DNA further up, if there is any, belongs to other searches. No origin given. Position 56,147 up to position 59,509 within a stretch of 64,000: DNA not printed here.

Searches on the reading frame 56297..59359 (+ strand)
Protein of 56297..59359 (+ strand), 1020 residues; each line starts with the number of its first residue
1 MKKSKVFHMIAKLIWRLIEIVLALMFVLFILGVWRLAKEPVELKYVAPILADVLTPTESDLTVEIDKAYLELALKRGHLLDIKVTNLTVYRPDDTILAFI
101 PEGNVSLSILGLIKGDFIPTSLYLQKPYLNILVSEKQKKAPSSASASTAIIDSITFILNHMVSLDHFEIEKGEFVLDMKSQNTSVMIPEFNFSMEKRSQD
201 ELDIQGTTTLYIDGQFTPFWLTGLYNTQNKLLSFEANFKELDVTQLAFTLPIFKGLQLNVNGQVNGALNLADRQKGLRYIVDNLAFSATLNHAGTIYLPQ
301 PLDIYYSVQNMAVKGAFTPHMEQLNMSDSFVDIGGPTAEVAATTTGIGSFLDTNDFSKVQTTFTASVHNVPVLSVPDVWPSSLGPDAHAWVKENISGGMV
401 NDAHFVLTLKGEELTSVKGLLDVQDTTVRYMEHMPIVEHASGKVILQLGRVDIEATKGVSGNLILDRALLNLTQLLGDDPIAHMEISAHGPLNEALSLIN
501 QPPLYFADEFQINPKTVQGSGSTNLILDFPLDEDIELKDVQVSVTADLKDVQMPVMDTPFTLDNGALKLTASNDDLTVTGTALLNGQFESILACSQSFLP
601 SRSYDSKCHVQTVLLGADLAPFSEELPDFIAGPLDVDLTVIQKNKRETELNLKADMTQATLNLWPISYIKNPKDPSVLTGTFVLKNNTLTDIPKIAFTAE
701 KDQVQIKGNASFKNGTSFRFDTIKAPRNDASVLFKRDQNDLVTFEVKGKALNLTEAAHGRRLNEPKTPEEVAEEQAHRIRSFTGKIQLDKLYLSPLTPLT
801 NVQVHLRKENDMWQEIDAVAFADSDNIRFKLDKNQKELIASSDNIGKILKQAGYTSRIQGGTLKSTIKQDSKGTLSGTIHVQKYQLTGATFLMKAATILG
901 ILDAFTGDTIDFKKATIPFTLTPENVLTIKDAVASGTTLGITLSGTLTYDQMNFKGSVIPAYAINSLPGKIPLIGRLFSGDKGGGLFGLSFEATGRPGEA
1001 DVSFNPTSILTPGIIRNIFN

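Call 8: search_protein_families(library=pfam, proteins=[window:56297-59359:+], max_evalue=0.01)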
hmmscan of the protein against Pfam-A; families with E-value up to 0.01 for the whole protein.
window:56297-59359:+ (1020 aa): 2 families
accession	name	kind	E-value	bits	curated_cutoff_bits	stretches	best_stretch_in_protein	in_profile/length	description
PF13116.12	YhdP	-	2.5e-25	89.1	46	2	373-694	485-808/1224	YhdP protein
PF14289.11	DUF4369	-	0.0084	17.1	25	0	557-583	60-87/91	Domain of unknown function (DUF4369)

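Call 80: find_encoding_contigs(protein=window:56297-59359:+, flank=2500, max_places=10)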
Protein window:56297-59359:+ (1020 aa): 2 contigs read that carry it; 2 places shown.
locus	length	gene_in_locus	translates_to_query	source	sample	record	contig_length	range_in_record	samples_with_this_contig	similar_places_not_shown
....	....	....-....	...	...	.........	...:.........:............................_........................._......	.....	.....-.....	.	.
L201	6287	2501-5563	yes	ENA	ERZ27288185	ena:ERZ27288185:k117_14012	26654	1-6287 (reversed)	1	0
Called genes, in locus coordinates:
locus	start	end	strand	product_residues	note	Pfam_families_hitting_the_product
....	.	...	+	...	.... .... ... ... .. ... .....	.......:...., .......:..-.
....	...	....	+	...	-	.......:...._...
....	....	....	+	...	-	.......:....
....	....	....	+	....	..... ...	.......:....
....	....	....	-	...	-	?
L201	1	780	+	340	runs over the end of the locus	PF03462:PCRF, PF00472:RF-1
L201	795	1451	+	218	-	PF01865:PhoU_div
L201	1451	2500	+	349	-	PF01384:PHO4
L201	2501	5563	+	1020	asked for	PF13116:YhdP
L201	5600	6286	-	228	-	?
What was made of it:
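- Tried and rejected: The look-up of the yhdP-like protein gave contigs that end inside the pilin gene, before the tract (call 80).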
